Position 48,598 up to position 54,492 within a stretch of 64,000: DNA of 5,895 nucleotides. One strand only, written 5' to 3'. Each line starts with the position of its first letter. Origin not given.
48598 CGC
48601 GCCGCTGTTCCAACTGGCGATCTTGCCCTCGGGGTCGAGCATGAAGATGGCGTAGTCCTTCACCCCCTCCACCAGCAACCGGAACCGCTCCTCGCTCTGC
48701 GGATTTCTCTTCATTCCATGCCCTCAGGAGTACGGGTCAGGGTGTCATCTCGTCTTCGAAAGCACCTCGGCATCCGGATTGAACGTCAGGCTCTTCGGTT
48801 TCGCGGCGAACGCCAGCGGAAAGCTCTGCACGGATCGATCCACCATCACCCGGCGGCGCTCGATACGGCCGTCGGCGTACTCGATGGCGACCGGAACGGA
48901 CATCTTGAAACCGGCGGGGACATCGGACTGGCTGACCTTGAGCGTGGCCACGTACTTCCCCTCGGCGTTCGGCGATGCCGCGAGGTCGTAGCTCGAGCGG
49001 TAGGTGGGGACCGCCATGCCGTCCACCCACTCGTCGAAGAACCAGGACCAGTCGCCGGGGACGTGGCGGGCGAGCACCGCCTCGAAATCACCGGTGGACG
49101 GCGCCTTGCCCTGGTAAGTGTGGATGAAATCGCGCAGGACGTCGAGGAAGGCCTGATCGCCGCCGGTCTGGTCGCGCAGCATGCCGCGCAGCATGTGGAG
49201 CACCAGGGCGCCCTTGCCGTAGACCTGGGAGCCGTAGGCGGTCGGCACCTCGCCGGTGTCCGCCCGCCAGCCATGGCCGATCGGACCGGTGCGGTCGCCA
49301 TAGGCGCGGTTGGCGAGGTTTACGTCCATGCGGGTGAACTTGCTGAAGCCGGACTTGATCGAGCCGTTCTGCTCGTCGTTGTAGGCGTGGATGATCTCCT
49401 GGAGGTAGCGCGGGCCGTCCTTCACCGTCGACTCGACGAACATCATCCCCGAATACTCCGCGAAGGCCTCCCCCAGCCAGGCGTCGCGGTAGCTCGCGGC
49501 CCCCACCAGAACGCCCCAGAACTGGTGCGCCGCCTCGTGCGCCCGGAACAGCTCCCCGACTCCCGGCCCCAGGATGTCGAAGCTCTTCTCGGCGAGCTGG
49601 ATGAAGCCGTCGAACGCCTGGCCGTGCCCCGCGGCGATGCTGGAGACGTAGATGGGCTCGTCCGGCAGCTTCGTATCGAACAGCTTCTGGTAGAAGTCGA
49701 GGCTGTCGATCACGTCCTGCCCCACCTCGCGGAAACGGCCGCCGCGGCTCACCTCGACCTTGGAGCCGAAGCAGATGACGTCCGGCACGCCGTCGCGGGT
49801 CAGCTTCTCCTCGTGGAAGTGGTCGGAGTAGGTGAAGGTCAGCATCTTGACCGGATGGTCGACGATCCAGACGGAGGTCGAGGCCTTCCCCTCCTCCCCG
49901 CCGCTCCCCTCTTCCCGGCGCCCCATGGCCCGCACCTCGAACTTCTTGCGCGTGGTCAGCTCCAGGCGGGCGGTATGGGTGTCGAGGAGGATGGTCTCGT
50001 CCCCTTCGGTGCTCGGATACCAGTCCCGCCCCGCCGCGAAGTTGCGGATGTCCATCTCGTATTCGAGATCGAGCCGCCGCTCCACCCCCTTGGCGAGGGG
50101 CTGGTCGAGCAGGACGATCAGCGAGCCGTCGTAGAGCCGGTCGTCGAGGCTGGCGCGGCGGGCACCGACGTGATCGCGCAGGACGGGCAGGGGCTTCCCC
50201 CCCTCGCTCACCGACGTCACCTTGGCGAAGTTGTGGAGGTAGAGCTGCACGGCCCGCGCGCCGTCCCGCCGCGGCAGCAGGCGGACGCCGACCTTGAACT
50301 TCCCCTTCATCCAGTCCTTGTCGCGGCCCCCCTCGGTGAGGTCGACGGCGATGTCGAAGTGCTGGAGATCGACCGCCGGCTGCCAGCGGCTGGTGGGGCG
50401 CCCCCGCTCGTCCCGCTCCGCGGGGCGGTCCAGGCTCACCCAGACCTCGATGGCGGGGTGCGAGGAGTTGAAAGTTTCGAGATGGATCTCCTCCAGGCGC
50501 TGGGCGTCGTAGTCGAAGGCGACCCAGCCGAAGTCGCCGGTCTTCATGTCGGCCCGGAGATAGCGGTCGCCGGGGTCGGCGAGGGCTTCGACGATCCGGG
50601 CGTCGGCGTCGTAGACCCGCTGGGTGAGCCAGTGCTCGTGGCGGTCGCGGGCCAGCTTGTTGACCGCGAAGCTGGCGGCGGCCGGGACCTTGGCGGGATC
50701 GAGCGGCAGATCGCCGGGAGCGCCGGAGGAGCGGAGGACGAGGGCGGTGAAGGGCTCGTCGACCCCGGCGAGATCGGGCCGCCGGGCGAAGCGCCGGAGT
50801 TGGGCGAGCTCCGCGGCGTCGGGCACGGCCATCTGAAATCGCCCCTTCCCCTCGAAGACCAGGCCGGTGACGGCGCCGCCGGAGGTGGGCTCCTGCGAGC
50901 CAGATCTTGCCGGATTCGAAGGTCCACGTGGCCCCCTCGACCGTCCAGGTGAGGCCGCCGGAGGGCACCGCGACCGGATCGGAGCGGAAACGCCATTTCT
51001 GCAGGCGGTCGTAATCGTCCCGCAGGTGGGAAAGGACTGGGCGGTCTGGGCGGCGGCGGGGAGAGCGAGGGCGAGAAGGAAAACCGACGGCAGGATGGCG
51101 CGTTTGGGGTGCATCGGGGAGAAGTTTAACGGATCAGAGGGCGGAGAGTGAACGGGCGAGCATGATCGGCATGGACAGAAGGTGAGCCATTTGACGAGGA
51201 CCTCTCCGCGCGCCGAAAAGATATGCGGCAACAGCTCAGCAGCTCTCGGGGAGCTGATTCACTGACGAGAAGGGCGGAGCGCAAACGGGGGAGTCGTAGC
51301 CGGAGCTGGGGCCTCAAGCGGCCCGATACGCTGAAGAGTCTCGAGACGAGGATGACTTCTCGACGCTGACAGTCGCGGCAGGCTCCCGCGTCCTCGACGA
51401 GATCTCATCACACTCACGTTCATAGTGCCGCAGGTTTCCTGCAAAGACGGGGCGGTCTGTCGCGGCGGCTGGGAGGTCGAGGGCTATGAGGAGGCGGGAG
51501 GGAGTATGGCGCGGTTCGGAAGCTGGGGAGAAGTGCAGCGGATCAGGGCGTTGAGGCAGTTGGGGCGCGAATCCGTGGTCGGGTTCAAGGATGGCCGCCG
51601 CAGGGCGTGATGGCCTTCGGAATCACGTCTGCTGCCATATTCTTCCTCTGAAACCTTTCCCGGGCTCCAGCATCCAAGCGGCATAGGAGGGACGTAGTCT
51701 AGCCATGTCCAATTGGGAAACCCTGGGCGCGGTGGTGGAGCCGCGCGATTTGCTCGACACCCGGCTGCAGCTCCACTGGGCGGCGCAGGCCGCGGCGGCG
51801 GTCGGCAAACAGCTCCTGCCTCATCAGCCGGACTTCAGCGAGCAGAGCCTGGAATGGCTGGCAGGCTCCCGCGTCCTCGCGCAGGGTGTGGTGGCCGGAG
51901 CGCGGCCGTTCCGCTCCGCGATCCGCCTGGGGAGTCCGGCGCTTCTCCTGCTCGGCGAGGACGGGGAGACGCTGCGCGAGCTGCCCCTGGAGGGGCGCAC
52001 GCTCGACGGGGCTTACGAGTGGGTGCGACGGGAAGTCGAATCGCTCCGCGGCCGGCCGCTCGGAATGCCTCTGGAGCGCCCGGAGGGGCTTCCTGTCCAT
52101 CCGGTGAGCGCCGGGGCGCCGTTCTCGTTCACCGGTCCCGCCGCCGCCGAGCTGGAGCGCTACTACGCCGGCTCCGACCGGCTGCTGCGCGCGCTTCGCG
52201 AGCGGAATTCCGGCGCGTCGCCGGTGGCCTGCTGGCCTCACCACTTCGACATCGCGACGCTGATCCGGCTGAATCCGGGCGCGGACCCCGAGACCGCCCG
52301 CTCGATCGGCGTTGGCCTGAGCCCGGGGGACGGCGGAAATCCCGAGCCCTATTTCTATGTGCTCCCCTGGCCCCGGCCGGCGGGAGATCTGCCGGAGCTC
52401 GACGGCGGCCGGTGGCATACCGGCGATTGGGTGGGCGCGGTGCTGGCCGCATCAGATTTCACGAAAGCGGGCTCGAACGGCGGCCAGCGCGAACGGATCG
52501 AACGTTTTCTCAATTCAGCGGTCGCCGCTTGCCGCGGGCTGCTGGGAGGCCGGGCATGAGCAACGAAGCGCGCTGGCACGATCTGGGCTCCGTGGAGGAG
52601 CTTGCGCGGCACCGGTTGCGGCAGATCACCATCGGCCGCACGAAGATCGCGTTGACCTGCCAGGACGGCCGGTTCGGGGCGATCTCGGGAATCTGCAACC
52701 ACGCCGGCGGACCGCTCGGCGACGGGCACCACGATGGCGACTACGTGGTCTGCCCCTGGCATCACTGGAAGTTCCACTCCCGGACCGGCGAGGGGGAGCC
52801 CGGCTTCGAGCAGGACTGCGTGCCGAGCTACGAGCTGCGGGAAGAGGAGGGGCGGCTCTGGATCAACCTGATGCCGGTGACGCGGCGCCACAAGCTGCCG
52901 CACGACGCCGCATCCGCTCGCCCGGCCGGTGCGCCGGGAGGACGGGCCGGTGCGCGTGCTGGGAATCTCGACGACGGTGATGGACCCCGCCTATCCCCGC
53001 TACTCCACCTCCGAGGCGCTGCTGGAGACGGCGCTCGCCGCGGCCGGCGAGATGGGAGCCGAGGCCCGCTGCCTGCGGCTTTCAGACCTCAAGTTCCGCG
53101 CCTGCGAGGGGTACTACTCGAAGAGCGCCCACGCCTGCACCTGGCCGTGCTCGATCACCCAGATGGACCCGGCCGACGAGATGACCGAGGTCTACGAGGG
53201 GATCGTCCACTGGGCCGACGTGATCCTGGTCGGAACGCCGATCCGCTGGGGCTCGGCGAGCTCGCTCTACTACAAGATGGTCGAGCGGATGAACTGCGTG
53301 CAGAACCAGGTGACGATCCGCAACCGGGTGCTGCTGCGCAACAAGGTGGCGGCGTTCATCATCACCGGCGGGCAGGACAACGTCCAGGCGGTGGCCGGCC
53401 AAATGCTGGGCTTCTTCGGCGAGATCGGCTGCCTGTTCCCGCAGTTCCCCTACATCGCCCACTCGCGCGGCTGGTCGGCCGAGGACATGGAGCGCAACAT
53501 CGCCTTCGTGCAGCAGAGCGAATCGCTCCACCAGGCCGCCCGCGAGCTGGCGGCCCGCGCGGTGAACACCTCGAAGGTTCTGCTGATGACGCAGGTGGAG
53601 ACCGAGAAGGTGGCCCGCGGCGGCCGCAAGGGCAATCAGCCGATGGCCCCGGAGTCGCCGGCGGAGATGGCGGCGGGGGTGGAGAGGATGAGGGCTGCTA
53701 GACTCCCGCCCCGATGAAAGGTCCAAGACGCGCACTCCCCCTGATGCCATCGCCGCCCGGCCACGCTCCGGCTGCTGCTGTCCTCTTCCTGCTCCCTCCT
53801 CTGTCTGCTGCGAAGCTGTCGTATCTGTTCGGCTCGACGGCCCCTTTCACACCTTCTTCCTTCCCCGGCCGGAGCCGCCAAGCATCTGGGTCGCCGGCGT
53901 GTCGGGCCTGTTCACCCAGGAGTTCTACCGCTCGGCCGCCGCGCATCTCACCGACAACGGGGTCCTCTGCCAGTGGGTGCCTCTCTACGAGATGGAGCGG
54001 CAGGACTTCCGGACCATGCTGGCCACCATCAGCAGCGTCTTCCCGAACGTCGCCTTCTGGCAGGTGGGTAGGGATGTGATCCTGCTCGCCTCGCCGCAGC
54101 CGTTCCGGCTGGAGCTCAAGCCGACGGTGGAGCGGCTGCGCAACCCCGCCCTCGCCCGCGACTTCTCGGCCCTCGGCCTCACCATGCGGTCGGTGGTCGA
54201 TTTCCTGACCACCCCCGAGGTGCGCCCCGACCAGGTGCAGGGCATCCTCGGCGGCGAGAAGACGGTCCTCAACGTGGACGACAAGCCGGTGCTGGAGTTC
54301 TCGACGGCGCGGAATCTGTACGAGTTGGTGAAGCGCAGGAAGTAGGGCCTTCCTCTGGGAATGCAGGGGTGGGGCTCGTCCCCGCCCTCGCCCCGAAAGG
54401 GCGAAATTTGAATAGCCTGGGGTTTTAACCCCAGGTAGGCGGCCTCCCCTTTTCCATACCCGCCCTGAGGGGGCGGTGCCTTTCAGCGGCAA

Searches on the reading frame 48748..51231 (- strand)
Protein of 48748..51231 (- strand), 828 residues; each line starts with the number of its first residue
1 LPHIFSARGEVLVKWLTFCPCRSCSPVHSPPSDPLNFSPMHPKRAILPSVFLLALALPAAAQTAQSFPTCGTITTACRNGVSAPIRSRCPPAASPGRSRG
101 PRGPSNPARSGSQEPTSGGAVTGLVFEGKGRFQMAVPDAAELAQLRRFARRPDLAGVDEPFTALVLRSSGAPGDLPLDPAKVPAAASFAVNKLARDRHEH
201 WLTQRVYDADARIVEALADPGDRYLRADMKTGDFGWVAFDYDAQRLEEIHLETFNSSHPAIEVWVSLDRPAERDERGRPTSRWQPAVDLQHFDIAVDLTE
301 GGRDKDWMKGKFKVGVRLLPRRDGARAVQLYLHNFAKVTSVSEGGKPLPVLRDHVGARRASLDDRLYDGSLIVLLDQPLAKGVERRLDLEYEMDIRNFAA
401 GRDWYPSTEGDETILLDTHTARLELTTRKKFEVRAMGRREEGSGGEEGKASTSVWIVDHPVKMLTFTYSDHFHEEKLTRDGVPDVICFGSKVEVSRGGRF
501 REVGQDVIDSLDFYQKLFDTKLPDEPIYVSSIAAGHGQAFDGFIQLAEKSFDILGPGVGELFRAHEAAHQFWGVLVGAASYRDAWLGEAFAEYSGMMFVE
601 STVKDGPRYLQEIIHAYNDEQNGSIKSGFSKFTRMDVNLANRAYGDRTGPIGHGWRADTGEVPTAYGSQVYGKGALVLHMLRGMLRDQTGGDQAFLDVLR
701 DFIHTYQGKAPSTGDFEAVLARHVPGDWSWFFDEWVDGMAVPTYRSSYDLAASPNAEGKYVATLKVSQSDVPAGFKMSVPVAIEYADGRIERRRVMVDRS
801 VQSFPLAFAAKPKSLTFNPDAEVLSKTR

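Call 21: search_protein_families(library=pfam, proteins=[window:48748-51231:-], max_evalue=0.001)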
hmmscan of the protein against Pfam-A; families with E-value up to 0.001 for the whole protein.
window:48748-51231:- (828 aa): 1 family
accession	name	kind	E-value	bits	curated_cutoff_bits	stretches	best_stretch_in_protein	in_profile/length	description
PF01433.26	Peptidase_M1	-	6e-13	49.3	27.7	1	564-735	72-218/218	Peptidase family M1 domain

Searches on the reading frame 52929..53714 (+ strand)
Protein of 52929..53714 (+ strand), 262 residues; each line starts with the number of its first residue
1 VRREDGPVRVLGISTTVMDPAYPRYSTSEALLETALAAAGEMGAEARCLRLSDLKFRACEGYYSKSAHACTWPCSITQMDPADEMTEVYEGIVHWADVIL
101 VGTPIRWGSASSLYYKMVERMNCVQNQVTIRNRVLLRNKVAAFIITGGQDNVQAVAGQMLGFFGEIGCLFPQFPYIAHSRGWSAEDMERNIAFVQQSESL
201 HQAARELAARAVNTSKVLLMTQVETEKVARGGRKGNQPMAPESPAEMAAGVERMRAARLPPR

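Call 20: search_protein_families(library=pfam, proteins=[window:52929-53714:+], max_evalue=0.001)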
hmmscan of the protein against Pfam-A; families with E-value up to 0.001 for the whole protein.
window:52929-53714:+ (262 aa): 2 families
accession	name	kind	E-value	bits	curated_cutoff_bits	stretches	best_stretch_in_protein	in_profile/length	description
PF03358.20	FMN_red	-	1.8e-12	47.5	24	1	26-172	14-141/152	NADPH-dependent FMN reductase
PF02525.22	Flavodoxin_2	-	2.6e-06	27.7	27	1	23-150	10-137/198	Flavodoxin-like fold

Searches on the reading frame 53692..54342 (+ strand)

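Call 20: search_protein_families(library=pfam, proteins=[window:53692-54342:+], max_evalue=0.001)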
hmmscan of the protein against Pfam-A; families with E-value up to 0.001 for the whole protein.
window:53692-54342:+ (217 aa): 0 families

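Call 86: search_protein_families(library=ncbifam, proteins=[window:53692-54342:+], max_evalue=0.001)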
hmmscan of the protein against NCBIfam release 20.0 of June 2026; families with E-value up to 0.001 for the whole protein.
window:53692-54342:+ (217 aa): 2 families
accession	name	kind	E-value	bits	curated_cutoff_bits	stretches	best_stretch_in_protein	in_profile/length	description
NF002010.0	PRK00811.1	equivalog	1.3e-05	24.6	260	1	71-124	168-221/287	polyamine aminopropyltransferase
NF037959.1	MFS_SpdSyn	subfamily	0.00054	18.8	40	1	73-125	362-414/480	fused MFS/spermidine synthase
